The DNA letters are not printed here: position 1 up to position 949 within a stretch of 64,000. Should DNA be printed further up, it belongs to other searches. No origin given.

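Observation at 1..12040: Biosynthetic cluster coupling an aaRS-like amino-acid:carrier-protein ligase to a PCP-condensation protein, an adenylating enzyme, pABA synthesis, sulfation and export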

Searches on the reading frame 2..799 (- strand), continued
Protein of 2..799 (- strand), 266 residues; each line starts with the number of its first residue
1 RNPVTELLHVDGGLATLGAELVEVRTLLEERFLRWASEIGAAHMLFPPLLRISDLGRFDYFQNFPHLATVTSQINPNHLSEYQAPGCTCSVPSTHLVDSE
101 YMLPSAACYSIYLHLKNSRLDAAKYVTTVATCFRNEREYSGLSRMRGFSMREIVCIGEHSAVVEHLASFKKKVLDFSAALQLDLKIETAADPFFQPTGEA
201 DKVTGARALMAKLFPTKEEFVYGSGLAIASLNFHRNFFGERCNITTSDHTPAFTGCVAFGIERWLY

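Call 59: search_protein_families(library=pfam, proteins=[L070:6713-9052:+, L070:10902-11837:+, L070:11642-12073:+, L070:12081-12632:+, L070:12613-14091:+, L070:14762-15697:+, L070:4894-5895:+, L070:3051-4862:+, L070:16494-17756:-, L070:583-3405:-], max_evalue=0.001)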
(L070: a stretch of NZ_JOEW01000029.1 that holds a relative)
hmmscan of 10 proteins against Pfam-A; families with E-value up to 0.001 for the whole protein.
L070:6713-9052:+ (779 aa): 1 family
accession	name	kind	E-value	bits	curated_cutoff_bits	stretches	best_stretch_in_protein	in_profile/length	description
PF00459.30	Inositol_P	-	2.8e-13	50.4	27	1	537-775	66-266/271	Inositol monophosphatase family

L070:10902-11837:+ (311 aa): 0 families

L070:11642-12073:+ (143 aa): 1 family
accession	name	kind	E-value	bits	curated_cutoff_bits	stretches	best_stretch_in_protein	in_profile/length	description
PF00550.31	PP-binding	-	0.0007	20.2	20.8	1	100-139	29-66/67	Phosphopantetheine attachment site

L070:12081-12632:+ (183 aa): 1 family
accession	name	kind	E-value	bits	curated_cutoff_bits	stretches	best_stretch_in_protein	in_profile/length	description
PF03473.23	MOSC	-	1.9e-09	38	22.7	1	68-164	12-119/120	MOSC domain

L070:12613-14091:+ (492 aa): 0 families

L070:14762-15697:+ (311 aa): 0 families

L070:4894-5895:+ (333 aa): 1 family
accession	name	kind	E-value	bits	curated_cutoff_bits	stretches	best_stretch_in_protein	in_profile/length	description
PF01636.29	APH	-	2.4e-30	106.5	23.2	1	32-286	3-231/239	Phosphotransferase enzyme family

L070:3051-4862:+ (603 aa): 1 family
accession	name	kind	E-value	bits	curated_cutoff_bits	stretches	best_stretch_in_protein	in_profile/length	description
PF00480.26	ROK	-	1.7e-51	175.9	22.9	1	294-581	2-292/294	ROK family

L070:16494-17756:- (420 aa): 0 families

L070:583-3405:- (940 aa): 0 families
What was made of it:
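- Tried and rejected: It holds Inositol_P, APH, ROK and MOSC genes instead (call 59).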

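Call 64: find_homologous_proteins(query=L004:12829-13731:-)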
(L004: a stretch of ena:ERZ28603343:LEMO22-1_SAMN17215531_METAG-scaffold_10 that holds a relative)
Query L004:12829-13731:- (300 aa): 890 proteins with E <= 0.001 among 1268 candidates; the best 120 are listed.
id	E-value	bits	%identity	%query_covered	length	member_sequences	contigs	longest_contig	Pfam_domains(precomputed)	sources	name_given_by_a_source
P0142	2.1e-202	689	100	100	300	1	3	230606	PF11583.15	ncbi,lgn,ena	-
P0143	3.7e-152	524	78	96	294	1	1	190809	PF11583.15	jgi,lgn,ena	-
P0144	3.6e-150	517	77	97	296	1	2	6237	PF11583.15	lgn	-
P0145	2.4e-121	423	64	95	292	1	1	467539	PF11583.15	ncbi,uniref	ncbi:diiron oxygenase [Pseudovibrio denitrificans]|uniref:diiron oxygenase n=1 Tax=Pseudovibrio deni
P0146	9.6e-108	378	58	96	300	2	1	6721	PF11583.15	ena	-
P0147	4.1e-107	376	57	96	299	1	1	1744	PF11583.15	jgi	jgi:hypothetical protein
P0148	1.8e-106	374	57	96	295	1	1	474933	PF11583.15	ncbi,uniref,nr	ncbi:diiron oxygenase [Salinarimonas ramus]|uniref:p-aminobenzoate N-oxygenase AurF n=1 Tax=Salinari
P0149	6.9e-106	372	57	96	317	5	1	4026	PF11583.15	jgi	jgi:hypothetical protein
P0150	7.0e-106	372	57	96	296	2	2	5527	PF11583.15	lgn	-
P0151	8.0e-106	372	55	96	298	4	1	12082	PF11583.15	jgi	jgi:hypothetical protein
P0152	1.5e-105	371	57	96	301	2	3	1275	PF11583.15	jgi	jgi:hypothetical protein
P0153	1.7e-104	367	56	97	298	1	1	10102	PF11583.15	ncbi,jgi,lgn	ncbi:MAG: diiron oxygenase [Aliidongia sp.]|jgi:hypothetical protein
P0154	4.3e-104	366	56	96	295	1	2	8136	PF11583.15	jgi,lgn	-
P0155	7.9e-104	365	56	96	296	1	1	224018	PF11583.15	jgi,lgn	jgi:hypothetical protein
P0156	3.4e-103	363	56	96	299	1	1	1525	PF11583.15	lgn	-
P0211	5.3e-85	303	50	95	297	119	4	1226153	PF11583.15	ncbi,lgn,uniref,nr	ncbi:diiron oxygenase [Achromobacter xylosoxidans]|uniref:diiron oxygenase n=1 Tax=Alcaligenes xylos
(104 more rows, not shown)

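Call 65: find_encoding_contigs(protein=P0211, flank=10000, max_places=1)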
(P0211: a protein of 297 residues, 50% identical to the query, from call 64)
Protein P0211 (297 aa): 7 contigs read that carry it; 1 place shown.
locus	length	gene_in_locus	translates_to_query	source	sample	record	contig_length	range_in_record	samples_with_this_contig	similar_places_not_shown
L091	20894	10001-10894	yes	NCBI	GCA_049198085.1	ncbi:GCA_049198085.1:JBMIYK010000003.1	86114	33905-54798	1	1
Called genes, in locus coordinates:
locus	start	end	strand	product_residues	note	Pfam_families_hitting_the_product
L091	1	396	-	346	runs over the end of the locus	PF00356:LacI (weak), PF00532:Peripla_BP_1, PF13407:Peripla_BP_4, PF13377:Peripla_BP_3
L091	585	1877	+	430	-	PF00083:Sugar_tr, PF07690:MFS_1, PF03137:OATP (weak), PF07690:MFS_1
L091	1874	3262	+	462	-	PF01425:Amidase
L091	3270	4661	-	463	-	PF07007:LprI (weak)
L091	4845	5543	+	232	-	PF01914:MarC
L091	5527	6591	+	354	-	PF13387:Lnb_N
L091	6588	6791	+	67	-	-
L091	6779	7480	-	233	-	PF06912:DUF1275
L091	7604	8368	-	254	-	PF01925:TauE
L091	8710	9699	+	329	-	PF08100:Dimerisation, PF00891:Methyltransf_2, PF05175:MTS, PF08242:Methyltransf_12, PF13649:Methyltransf_25 (weak)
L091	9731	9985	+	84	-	-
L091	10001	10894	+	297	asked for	PF11583:AurF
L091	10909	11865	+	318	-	PF00478:IMPDH (faint), PF03060:NMO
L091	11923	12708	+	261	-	-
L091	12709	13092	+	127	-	PF22636:FlK, PF03061:4HBT (weak)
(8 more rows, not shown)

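Call 66: find_encoding_contigs(protein=P0148, flank=10000, max_places=1)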
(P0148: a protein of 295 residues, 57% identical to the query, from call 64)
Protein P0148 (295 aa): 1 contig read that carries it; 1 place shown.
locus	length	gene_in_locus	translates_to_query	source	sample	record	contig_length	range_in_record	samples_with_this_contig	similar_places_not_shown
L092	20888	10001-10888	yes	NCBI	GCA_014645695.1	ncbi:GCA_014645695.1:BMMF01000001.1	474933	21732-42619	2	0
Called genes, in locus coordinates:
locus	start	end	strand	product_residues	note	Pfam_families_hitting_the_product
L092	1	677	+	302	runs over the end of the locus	PF13714:PEP_mutase, PF00463:ICL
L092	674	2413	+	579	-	PF02538:Hydantoinase_B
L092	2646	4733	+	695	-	PF05378:Hydant_A_N, PF01968:Hydantoinase_A, PF19278:Hydant_A_C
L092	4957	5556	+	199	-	PF00857:Isochorismatase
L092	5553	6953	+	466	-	PF03486:HI0933_like (faint), PF07992:Pyr_redox_2 (weak), PF00890:FAD_binding_2, PF01266:DAO, PF12831:FAD_oxidored (weak), PF13450:NAD_binding_8 (faint)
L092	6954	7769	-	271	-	PF23310:TPR_27 (faint), PF08238:Sel1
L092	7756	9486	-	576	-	PF00920:ILVD_EDD_N, PF24877:ILV_EDD_C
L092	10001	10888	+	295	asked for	PF11583:AurF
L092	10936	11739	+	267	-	-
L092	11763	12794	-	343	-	PF12833:HTH_18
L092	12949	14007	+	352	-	PF12146:Hydrolase_4 (weak)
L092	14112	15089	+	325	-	PF02463:SMC_N (faint), PF00005:ABC_tran, PF13304:AAA_21 (weak)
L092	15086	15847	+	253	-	PF01061:ABC2_membrane, PF12698:ABC2_membrane_3 (weak)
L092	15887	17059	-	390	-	PF02771:Acyl-CoA_dh_N, PF02770:Acyl-CoA_dh_M, PF00441:Acyl-CoA_dh_1, PF08028:Acyl-CoA_dh_2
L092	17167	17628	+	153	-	PF04140:ICMT (weak), PF04191:PEMT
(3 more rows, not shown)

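Call 74: search_protein_families(library=pfam, alignment_id=A4, max_evalue=0.00001)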
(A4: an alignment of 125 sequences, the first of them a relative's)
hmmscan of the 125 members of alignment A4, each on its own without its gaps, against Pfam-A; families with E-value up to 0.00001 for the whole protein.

A. member 1, L005:10932-11447:+ (172 aa): 2 families
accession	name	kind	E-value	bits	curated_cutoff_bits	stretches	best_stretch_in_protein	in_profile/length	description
PF05163.17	DinB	-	4.7e-15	56.4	23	1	26-158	18-156/165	DinB family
PF12867.12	DinB_2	-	4.3e-08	34.1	24.8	1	29-140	11-128/128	DinB superfamily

B. families by the number of members that match (of 125 scanned): 87 families (the first 25 are shown)
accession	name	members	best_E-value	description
PF01648.25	ACPS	10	2e-14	4'-phosphopantetheinyl transferase superfamily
PF01266.30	DAO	9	1.8e-11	FAD dependent oxidoreductase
PF04820.20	Trp_halogenase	8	4.8e-42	Tryptophan halogenase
PF01494.25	FAD_binding_3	8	7.3e-24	FAD binding domain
PF00561.26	Abhydrolase_1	8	1.8e-23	alpha/beta hydrolase fold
PF13649.12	Methyltransf_25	8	2.6e-21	Methyltransferase domain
PF08242.18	Methyltransf_12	8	1.8e-14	Methyltransferase domain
PF12831.13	FAD_oxidored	8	7.1e-10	FAD dependent oxidoreductase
PF00668.25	Condensation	7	6.8e-128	Condensation domain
PF07992.20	Pyr_redox_2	7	3.8e-09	Pyridine nucleotide-disulphide oxidoreductase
PF13450.12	NAD_binding_8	7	6.7e-07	NAD(P)-binding Rossmann-like domain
PF00891.24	Methyltransf_2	6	1.3e-44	O-methyltransferase domain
PF08100.18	Dimerisation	6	4.1e-17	O-methyltransferase dimerisation domain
PF13489.12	Methyltransf_23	6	9e-11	Methyltransferase domain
PF17837.6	4PPT_N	5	2.2e-22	4'-phosphopantetheinyl transferase N-terminal domain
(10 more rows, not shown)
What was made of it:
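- PPTase genes lie just downstream in 10 cases (call 74).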

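Call 76: search_protein_families(library=pfam, alignment_id=A5, max_evalue=0.00001)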
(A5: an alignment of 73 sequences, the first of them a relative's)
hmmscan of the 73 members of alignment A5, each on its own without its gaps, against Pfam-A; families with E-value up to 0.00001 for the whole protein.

A. member 1, L005:7346-8851:+ (502 aa): 3 families
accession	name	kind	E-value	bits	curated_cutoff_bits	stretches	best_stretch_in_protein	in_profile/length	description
PF13520.12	AA_permease_2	-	1.2e-55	189.7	27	1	28-458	5-404/427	Amino acid permease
PF00324.27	AA_permease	-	1.7e-43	149.5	24.6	1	33-460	6-422/470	Amino acid permease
PF13906.12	AA_permease_C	-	2.4e-15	56.8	27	1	435-485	1-51/51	C-terminus of AA_permease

B. families by the number of members that match (of 73 scanned): 26 families (the first 25 are shown)
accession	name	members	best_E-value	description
PF00501.34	AMP-binding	18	2.6e-80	AMP-binding enzyme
PF00550.31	PP-binding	14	8.8e-16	Phosphopantetheine attachment site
PF00668.25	Condensation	9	1e-106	Condensation domain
PF13193.12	AMP-binding_C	5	4.8e-18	AMP-binding enzyme C-terminal domain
PF00202.27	Aminotran_3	4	2.7e-94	Aminotransferase class-III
PF01212.27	Beta_elim_lyase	3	9.9e-51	Beta-eliminating lyase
PF00975.26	Thioesterase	3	1.4e-25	Thioesterase domain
PF13649.12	Methyltransf_25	2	2e-18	Methyltransferase domain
PF08241.18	Methyltransf_11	2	1.5e-14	Methyltransferase domain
PF00459.30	Inositol_P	2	4.8e-14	Inositol monophosphatase family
PF08242.18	Methyltransf_12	2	1e-12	Methyltransferase domain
PF13847.12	Methyltransf_31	2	5.1e-11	Methyltransferase domain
PF05724.17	TPMT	2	9.6e-11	Thiopurine S-methyltransferase (TPMT)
PF03848.20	TehB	2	8.8e-09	Tellurite resistance protein TehB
PF13489.12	Methyltransf_23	2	5.5e-08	Methyltransferase domain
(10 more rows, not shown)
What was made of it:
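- A-PCP or NRPS genes lie just upstream in 18 of 73 loci (call 76).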

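Call 83: predict_structure(alignment_id=A6)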
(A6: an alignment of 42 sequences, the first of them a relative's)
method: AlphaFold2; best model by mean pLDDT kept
length: 300 residues; sequences in the alignment: 42
mean_pLDDT: 95.2   pTM: 0.92
mean pLDDT of the five models: 95.2, 95.0, 94.7, 93.9, 93.8
residues with pLDDT >= 90: 278; 70-90: 14; 50-70: 5; < 50: 3
segments of 3 or more residues with pLDDT < 50: 298-300
pLDDT, mean of each block of 10 residues (from residue 1): 94 92 92 98 98 98 99 98 97 97 97 98 96 92 98 98 98 98 95 98 95 97 97 98 97 97 96 98 95 56
secondary structure, 60 per line:
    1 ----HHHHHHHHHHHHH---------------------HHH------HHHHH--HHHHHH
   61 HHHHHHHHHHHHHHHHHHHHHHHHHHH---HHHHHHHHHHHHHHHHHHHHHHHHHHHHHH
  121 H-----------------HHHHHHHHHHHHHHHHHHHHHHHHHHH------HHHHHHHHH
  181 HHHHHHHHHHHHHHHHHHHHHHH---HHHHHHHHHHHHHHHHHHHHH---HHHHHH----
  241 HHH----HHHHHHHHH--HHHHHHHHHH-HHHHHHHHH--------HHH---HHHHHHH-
elements in order: H5-17 H48-52 H55-87 H91-121 H139-165 H172-203 H207-227 H231-236 H248-256 H259-268 H270-278 H293-299

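Call 85: fold_search(model_id=the predicted structure, library=pdb)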
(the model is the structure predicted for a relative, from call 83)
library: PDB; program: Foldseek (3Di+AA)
matches with E <= 10: 727; with E <= 0.001: 4
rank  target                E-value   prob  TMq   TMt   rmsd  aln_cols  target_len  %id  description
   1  5hyh                  1.6e-04  1.00  0.57  0.59   6.1       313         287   13  CmlI (chemically reduced state), arylamine oxygenase of chloramphenicol biosynthetic pathway (released 2016-06-08)
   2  2jcd_B                3.4e-04  1.00  0.63  0.61   5.5       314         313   11  Structure of the N-oxygenase AurF from Streptomyces thioluteus (released 2007-09-11)
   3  5hyg                  6.3e-04  1.00  0.65  0.69   5.2       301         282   15  CmlI (peroxo bound state), arylamine oxygenase of chloramphenicol biosynthetic pathway (released 2016-06-08)
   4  2jcd_A                7.6e-04  1.00  0.63  0.60   5.6       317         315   10  Structure of the N-oxygenase AurF from Streptomyces thioluteus (released 2007-09-11)
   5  6f6f                  3.4e-03  1.00  0.41  0.43   9.9       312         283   12  R2-like ligand-binding oxidase V72I mutant with aerobically reconstituted Mn/Fe cofactor (released 2018-07-04)
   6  6qjv                  3.4e-03  1.00  0.39  0.41  10.8       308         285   13  R2-like ligand-binding oxidase E69D mutant with aerobically reconstituted Mn/Fe cofactor (released 2020-02-12)
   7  6f6l_A                3.9e-03  1.00  0.43  0.45   8.9       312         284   12  R2-like ligand-binding oxidase Y162F mutant with aerobically reconstituted Mn/Fe cofactor (released 2018-12-19)
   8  6qk1                  4.2e-03  1.00  0.44  0.46   9.8       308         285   12  R2-like ligand-binding oxidase Y175F mutant with aerobically reconstituted Mn/Fe cofactor (released 2020-02-19)
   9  2j2f_B                4.6e-03  1.00  0.39  0.34  14.0       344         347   13  The T199D Mutant of Stearoyl Acyl Carrier Protein Desaturase from Ricinus Communis (Castor Bean) (released 2006-10-23)
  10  6f65                  5.3e-03  1.00  0.40  0.41  10.1       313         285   12  R2-like ligand-binding oxidase A171F mutant with aerobically reconstituted Mn/Fe cofactor (released 2018-12-19)
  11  4hr0                  5.3e-03  1.00  0.37  0.38  13.6       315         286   12  R2-like ligand-binding oxidase with aerobically reconstituted metal cofactor (released 2013-10-16)
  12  3chu_A                6.3e-03  1.00  0.52  0.53   8.7       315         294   11  Crystal Structure of Di-iron Aurf (released 2008-05-27)
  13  6f6c_A                6.6e-03  1.00  0.43  0.45   9.9       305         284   12  R2-like ligand-binding oxidase V72A mutant with aerobically reconstituted Mn/Fe cofactor (released 2018-07-04)
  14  5olk_C                6.9e-03  1.00  0.44  0.35  10.5       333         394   11  Crystal structure of the ATP-cone-containing NrdB from Leeuwenhoekiella blandensis (released 2018-01-10)
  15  4xb9                  6.9e-03  1.00  0.40  0.42  10.8       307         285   13  R2-like ligand-binding oxidase with aerobically reconstituted diiron cofactor (released 2015-09-09)
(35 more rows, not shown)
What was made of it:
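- Its closest folds are the arylamine oxygenases CmlI and AurF (call 85).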

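Call 87: search_solved_structures(query=L004:11192-12394:-, max_evalue=1e-30, show_alignments=1)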
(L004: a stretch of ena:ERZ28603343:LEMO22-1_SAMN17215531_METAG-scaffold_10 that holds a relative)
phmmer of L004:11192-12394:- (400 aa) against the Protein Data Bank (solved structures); distinct sequences matched with E-value up to 1e-30: 26.
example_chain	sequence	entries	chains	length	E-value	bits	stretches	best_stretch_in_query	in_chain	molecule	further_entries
7on9_A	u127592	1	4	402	8.4e-135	452.7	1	6-400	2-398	4-hydroxybenzoate 3-monooxygenase (NAD(P)H)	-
1cj2_A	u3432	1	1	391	3.2e-125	421.1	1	6-394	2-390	PROTEIN (P-HYDROXYBENZOATE HYDROXYLASE)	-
1d7l_A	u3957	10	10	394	8.4e-125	419.8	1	6-394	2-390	P-HYDROXYBENZOATE HYDROXYLASE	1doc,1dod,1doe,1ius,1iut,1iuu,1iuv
1pbb_A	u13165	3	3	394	8.7e-125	419.7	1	6-394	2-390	P-HYDROXYBENZOATE HYDROXYLASE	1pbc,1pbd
8y2s_A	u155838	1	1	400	1e-124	419.5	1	6-400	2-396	4-hydroxybenzoate 3-monooxygenase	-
1pbe_A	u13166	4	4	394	1.6e-124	418.8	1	6-394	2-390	P-HYDROXYBENZOATE HYDROXYLASE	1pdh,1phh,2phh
1cj4_A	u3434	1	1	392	1.9e-124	418.6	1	6-394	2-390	PROTEIN (P-HYDROXYBENZOATE HYDROXYLASE)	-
1bf3_A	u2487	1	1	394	2.2e-124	418.4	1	6-394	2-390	P-HYDROXYBENZOATE HYDROXYLASE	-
1bkw_A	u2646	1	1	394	2.2e-124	418.4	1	6-394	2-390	PROTEIN (P-HYDROXYBENZOATE HYDROXYLASE)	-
6ju1_A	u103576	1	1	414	2.8e-124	418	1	6-394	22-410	4-hydroxybenzoate 3-monooxygenase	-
1k0i_A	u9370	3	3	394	3e-124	417.9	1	6-394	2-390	P-HYDROXYBENZOATE HYDROXYLASE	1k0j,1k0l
1dob_A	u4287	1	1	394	3e-124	417.9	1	6-394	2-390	P-HYDROXYBENZOATE HYDROXYLASE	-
1pxc_A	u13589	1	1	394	3e-124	417.9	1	6-394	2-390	P-HYDROXYBENZOATE HYDROXYLASE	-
1pxb_A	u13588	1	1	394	3e-124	417.9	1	6-394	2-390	P-HYDROXYBENZOATE HYDROXYLASE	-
1ykj_A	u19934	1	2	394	3e-124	417.9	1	6-394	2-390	P-hydroxybenzoate hydroxylase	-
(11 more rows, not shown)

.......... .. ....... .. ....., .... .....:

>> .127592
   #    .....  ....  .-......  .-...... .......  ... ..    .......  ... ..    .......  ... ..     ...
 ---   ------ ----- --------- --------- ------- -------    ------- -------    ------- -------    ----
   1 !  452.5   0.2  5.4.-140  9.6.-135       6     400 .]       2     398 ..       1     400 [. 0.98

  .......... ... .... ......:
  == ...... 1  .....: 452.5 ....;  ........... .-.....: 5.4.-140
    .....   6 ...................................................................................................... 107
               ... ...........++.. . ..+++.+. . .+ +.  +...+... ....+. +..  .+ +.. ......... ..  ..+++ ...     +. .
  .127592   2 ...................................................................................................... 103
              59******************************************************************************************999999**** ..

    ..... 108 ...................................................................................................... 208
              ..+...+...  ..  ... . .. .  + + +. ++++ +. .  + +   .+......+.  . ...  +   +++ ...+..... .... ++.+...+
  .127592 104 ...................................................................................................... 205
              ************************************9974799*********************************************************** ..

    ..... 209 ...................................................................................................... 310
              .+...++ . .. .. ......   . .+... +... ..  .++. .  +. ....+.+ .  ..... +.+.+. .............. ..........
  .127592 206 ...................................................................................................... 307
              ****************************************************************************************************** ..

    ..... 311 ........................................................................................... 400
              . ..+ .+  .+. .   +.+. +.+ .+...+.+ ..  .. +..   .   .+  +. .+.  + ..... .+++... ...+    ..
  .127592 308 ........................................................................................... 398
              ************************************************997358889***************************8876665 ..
